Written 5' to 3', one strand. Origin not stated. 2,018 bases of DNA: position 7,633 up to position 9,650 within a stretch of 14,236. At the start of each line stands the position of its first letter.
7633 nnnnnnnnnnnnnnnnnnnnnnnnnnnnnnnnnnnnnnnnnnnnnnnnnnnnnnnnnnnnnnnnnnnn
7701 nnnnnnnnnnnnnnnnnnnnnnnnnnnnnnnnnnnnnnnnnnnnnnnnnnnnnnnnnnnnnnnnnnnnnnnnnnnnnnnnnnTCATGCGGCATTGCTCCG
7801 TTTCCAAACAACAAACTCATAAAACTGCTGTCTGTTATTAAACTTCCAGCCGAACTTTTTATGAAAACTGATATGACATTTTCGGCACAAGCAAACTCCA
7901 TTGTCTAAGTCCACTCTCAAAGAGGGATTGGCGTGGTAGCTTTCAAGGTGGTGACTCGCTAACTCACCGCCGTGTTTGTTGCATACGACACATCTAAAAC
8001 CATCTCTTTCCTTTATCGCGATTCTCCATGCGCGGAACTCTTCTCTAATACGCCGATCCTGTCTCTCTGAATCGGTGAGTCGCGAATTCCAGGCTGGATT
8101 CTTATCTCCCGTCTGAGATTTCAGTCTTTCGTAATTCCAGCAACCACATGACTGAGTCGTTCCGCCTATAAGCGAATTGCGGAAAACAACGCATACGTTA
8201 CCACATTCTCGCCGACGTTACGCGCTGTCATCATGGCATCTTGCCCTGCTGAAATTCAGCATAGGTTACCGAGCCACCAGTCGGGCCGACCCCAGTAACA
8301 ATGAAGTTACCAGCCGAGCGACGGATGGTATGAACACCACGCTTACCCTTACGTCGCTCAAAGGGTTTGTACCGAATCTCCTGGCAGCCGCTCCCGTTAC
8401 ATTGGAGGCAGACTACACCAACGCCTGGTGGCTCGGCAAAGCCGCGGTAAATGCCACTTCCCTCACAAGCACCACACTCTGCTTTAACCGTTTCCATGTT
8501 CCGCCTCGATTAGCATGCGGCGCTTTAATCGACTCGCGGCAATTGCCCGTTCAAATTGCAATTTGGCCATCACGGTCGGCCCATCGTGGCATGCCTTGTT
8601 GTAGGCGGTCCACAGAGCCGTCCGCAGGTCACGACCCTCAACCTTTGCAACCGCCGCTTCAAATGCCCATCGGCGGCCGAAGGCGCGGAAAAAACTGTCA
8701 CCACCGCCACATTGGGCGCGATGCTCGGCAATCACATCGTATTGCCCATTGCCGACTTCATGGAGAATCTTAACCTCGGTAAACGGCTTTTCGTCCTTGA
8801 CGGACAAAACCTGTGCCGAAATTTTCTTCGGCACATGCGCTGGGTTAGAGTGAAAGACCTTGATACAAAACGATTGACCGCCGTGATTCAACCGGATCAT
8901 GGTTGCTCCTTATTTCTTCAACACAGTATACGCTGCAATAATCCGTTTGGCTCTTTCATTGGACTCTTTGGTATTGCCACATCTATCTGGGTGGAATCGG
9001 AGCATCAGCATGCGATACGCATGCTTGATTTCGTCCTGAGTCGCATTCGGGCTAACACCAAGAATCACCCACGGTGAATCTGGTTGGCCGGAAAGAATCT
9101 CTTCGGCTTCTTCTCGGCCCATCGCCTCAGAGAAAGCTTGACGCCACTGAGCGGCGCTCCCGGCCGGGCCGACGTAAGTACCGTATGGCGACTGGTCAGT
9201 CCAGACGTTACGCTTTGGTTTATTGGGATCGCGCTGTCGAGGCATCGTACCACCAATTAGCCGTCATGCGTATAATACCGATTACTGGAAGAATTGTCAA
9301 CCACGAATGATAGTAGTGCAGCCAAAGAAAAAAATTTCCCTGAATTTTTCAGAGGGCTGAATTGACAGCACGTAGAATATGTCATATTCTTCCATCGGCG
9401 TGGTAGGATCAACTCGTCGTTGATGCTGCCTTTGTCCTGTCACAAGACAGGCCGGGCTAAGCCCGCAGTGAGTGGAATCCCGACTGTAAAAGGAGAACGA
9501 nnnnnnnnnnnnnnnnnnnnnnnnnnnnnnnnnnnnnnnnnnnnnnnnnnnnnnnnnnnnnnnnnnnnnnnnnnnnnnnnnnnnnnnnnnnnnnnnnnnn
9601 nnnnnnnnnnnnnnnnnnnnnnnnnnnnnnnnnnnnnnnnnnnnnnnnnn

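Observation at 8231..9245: Split DnaJ: stand-alone J-domain protein plus separate CxxCxGxG zinc-finger protein in the same operon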

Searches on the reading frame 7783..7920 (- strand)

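Call 5: search_protein_families(library=phrogs, proteins=[window:7783-7920:-], max_evalue=0.01)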
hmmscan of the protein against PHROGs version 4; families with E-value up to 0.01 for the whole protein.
window:7783-7920:- (45 aa): 3 families
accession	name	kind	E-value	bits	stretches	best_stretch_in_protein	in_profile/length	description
phrog_1271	-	DNA, RNA and nucleotide metabolism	0.00031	21.2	1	4-31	300-327/361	HNH endonuclease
phrog_119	-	DNA, RNA and nucleotide metabolism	0.00072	19.5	1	3-31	238-266/443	HNH endonuclease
phrog_30726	-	unknown function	0.0018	19.1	1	3-32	94-123/159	-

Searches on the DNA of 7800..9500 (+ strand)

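Call 6: search_dna_similar(query=window:7800-9500:+, collection=phages, mode=distant)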
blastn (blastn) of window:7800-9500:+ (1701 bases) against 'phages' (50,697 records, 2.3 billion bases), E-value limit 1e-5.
No match.
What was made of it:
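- Tried and rejected: Nucleotide search of 7800-9500 against 50,697 phage records found no match (call 6).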
